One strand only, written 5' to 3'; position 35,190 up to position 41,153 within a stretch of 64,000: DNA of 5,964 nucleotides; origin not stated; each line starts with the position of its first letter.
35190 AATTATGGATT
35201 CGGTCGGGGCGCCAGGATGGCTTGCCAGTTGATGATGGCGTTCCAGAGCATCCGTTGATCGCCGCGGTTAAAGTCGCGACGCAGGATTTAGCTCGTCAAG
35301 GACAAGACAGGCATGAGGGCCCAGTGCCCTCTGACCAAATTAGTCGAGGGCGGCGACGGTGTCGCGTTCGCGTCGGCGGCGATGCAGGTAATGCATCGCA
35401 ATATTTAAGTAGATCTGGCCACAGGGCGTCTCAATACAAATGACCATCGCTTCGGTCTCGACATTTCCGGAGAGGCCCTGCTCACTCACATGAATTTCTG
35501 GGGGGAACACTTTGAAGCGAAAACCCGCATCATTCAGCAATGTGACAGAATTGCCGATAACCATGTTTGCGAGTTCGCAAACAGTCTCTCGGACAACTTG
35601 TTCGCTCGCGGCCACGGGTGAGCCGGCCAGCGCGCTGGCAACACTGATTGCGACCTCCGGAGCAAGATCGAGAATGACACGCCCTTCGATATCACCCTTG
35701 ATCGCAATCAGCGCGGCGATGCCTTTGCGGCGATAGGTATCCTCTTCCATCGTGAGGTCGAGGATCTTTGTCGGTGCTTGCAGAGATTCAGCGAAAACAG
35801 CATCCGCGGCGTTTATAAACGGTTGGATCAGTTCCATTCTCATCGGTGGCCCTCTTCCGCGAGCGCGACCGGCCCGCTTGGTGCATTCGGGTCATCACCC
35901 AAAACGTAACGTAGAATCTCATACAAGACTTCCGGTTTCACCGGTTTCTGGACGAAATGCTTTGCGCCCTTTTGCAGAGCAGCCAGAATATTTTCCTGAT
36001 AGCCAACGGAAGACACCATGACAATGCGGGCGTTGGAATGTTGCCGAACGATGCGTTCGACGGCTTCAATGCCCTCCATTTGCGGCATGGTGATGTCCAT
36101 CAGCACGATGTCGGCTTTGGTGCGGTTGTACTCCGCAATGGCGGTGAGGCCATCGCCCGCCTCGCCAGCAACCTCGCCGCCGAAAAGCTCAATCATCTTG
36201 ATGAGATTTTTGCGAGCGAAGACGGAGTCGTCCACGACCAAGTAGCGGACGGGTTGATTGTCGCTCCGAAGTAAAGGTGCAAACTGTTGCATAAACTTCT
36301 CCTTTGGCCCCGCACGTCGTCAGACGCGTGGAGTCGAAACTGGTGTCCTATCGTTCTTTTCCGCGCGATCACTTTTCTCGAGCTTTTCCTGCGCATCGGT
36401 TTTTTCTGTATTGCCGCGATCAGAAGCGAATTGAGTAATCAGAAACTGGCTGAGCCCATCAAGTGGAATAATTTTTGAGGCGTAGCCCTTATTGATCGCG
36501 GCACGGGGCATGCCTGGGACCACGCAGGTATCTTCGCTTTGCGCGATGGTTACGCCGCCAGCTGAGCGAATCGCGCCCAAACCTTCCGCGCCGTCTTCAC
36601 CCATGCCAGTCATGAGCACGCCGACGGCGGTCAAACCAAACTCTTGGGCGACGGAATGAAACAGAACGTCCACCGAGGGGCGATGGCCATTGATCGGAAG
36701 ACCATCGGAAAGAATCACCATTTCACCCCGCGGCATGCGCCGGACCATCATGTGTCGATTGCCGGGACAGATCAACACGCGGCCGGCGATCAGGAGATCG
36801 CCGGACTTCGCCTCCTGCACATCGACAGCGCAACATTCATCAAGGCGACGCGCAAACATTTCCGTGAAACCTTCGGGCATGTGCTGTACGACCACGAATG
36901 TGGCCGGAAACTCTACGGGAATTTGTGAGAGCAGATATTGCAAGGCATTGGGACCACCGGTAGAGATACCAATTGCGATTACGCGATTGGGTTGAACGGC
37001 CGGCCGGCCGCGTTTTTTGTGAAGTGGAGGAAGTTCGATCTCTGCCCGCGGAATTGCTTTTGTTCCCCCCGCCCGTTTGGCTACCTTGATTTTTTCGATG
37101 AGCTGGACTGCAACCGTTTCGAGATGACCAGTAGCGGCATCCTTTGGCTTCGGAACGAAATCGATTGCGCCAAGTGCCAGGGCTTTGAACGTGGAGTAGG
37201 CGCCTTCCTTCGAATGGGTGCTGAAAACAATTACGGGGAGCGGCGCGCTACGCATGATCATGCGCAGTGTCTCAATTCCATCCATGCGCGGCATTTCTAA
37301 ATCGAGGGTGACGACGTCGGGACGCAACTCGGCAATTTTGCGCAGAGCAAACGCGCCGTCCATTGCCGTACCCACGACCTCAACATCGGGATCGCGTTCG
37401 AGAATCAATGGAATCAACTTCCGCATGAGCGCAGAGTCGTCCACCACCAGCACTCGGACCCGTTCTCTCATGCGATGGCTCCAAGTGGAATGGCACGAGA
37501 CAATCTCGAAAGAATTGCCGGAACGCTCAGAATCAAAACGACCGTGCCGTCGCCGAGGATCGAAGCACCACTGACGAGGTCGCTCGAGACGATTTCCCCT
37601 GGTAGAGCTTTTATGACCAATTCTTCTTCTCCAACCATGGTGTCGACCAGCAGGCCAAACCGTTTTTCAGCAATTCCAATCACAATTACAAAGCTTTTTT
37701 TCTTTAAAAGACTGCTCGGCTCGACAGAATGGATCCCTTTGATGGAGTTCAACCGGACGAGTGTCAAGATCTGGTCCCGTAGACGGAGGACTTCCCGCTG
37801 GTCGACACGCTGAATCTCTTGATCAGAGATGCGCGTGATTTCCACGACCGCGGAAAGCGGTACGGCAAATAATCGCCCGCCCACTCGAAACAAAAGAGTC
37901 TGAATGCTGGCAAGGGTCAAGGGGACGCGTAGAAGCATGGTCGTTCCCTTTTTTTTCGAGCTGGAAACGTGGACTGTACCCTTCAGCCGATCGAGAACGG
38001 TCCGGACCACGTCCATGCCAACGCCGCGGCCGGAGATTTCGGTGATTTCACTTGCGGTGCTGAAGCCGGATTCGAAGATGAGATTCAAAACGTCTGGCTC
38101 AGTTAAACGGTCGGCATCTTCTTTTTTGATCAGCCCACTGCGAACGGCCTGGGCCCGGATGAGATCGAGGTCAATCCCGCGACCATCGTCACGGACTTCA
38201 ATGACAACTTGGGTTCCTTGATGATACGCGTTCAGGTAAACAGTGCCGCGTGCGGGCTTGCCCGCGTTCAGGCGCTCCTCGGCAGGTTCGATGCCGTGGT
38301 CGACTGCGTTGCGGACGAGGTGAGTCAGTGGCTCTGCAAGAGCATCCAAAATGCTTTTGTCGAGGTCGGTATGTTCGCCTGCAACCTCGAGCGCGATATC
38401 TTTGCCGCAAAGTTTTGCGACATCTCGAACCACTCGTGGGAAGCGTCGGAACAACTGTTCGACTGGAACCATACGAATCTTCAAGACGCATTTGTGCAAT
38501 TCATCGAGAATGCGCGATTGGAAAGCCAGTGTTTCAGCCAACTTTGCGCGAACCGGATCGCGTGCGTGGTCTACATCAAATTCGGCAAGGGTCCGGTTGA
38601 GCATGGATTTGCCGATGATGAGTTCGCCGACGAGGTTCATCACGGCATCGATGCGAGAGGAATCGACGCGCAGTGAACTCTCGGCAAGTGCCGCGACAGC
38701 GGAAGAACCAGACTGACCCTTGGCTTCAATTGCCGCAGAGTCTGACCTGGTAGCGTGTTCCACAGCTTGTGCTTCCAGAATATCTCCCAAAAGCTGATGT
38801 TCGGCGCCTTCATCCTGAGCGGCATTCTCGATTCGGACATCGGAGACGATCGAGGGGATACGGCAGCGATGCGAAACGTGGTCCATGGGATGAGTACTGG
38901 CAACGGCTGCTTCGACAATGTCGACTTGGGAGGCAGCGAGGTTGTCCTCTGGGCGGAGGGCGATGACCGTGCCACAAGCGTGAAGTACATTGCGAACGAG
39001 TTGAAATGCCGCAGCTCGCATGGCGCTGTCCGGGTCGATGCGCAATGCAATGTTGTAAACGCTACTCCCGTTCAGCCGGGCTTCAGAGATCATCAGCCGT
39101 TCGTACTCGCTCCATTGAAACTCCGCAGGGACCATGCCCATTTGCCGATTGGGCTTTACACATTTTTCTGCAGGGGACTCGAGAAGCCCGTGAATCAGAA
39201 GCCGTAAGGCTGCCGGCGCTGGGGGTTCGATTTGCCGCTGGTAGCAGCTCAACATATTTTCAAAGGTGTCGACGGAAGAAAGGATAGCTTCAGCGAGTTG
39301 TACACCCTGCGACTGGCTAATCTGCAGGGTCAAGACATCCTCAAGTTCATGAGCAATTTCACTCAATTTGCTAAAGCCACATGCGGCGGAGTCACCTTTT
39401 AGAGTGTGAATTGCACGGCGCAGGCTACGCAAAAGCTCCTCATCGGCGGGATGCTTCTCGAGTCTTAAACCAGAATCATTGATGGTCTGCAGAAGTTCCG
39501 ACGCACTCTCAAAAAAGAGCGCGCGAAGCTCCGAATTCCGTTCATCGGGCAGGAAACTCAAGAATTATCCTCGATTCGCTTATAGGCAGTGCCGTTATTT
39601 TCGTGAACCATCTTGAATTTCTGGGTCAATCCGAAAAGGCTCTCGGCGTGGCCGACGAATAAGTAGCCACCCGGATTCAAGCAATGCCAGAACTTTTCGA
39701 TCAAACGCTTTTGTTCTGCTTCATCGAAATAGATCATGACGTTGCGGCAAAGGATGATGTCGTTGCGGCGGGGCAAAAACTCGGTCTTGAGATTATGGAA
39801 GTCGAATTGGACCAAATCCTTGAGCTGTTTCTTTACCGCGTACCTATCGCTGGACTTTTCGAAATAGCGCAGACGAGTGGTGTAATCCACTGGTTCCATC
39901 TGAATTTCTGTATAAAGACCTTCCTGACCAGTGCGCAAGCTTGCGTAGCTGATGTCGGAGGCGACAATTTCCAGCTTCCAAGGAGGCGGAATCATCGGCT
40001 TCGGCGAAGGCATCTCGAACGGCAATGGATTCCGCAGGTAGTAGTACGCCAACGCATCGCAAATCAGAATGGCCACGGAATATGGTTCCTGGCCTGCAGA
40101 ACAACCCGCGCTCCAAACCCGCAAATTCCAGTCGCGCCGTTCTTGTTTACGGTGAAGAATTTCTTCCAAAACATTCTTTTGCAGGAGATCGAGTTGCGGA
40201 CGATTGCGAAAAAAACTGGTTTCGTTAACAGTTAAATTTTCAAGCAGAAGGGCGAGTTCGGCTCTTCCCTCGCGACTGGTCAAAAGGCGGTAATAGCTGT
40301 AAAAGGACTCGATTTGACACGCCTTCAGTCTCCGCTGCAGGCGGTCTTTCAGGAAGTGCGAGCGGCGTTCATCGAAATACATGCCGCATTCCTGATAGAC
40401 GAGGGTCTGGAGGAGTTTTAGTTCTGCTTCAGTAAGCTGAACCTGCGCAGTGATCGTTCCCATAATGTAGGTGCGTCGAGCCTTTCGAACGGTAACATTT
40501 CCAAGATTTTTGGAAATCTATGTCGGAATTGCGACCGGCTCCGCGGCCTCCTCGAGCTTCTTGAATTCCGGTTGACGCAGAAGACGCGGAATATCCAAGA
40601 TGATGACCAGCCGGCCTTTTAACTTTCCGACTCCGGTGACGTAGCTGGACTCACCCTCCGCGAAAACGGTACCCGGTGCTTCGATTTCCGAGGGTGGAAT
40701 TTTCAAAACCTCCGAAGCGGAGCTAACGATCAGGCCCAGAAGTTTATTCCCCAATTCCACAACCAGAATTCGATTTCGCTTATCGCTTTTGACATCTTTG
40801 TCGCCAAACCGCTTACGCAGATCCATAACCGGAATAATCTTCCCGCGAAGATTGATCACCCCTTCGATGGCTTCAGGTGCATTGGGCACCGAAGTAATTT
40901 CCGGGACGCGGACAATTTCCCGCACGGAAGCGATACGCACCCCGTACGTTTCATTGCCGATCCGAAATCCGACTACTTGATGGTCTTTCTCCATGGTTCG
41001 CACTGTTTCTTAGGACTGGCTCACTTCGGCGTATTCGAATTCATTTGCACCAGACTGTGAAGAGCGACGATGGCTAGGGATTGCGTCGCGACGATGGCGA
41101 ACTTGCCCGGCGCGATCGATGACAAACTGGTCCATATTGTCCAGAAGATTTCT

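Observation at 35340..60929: Model: one HK-REC-EBP module transcriptionally gates two complete chemosensory pathways plus an unknown trio via sigma-54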

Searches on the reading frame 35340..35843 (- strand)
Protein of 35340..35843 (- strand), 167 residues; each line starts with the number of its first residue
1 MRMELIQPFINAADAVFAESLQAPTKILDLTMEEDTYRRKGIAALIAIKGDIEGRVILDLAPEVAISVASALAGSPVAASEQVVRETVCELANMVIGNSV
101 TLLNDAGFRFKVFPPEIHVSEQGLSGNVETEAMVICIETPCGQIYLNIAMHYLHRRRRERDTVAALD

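Call 3: search_protein_families(library=pfam, proteins=[window:35340-35843:-])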
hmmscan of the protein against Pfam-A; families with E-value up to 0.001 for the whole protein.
window:35340-35843:- (167 aa): 2 families
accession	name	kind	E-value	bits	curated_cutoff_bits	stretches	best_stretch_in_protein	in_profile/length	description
PF13690.11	CheX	-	9.4e-15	54.9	27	1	42-123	1-78/94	Chemotaxis phosphatase CheX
PF04509.17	CheC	-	2e-05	24.9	22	1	87-118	5-37/38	CheC-like family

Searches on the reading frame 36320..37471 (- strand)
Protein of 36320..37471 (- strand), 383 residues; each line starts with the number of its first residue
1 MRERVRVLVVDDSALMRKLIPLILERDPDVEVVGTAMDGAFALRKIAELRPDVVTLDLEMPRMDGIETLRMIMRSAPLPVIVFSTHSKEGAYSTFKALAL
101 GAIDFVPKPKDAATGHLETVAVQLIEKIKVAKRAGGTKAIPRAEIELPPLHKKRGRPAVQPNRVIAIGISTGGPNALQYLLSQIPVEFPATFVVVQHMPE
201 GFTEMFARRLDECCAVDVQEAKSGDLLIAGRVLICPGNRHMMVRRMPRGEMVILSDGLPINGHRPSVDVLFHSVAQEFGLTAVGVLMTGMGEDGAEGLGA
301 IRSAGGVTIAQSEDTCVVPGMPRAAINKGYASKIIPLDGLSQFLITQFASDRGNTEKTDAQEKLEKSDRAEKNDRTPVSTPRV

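Call 3: search_protein_families(library=pfam, proteins=[window:36320-37471:-])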
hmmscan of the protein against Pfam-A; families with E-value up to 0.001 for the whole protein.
window:36320-37471:- (383 aa): 2 families
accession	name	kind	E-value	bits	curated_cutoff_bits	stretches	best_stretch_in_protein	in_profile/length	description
PF01339.22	CheB_methylest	-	5.2e-66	222.1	24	1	165-343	1-173/174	CheB methylesterase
PF00072.30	Response_reg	-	2.8e-23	82.7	30.2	1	7-112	1-103/111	Response regulator receiver domain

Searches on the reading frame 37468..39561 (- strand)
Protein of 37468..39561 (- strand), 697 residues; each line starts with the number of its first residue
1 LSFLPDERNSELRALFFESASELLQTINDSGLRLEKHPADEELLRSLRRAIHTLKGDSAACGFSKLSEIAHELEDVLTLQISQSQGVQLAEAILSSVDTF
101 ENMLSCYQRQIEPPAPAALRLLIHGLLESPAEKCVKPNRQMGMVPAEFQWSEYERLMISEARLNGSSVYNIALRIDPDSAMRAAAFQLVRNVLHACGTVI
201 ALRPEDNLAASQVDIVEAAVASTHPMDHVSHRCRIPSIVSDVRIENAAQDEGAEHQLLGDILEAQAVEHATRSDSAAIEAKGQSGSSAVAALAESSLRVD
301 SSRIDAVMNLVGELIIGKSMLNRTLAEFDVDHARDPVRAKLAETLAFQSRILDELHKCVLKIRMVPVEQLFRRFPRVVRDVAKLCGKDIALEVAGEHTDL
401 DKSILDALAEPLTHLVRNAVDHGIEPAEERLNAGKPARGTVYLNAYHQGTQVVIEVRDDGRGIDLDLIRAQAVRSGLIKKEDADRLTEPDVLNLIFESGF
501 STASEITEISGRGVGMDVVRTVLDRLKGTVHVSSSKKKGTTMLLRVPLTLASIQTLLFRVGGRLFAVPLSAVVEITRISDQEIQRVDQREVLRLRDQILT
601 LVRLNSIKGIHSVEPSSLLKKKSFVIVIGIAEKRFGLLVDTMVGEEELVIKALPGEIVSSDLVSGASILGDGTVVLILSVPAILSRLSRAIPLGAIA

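Call 3: search_protein_families(library=pfam, proteins=[window:37468-39561:-])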
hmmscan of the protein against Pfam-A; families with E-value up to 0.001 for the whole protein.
window:37468-39561:- (697 aa): 5 families
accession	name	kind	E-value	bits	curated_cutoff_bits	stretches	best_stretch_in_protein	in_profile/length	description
PF01584.24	CheW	-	7.4e-27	94.1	23.5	1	554-686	1-136/138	CheW-like domain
PF02518.31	HATPase_c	-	3.6e-19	69.7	26.4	1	411-549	5-110/111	Histidine kinase-, DNA gyrase B-, and HSP90-like ATPase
PF02895.20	H-kinase_dim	-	3.1e-16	60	23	1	295-362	2-68/68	Signal transducing histidine kinase, homodimeric domain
PF01627.28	Hpt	-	8.5e-15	55.2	24.6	1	11-104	1-78/84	Hpt domain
PF07194.16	P2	-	0.00069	20.1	23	0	168-245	1-80/81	P2 response regulator binding domain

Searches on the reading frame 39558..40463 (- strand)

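Call 3: search_protein_families(library=pfam, proteins=[window:39558-40463:-])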
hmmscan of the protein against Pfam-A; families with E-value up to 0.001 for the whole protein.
window:39558-40463:- (301 aa): 3 families
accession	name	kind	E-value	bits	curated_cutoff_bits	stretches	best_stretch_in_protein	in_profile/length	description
PF01739.24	CheR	-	1.5e-54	184.9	27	2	161-288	62-191/195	CheR methyltransferase, SAM binding domain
PF03705.20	CheR_N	-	2.3e-10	40.4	27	1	13-64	1-52/53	CheR methyltransferase, all-alpha domain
PF08242.18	Methyltransf_12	-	0.00045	21.3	30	0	212-268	43-98/98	Methyltransferase domain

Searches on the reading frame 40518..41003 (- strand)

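Call 3: search_protein_families(library=pfam, proteins=[window:40518-41003:-])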
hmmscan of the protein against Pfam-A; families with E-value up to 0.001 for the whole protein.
window:40518-41003:- (161 aa): 1 family
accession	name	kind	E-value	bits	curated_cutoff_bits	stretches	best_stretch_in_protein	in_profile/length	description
PF01584.24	CheW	-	6.1e-44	149.4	23.5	1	9-145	1-137/138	CheW-like domain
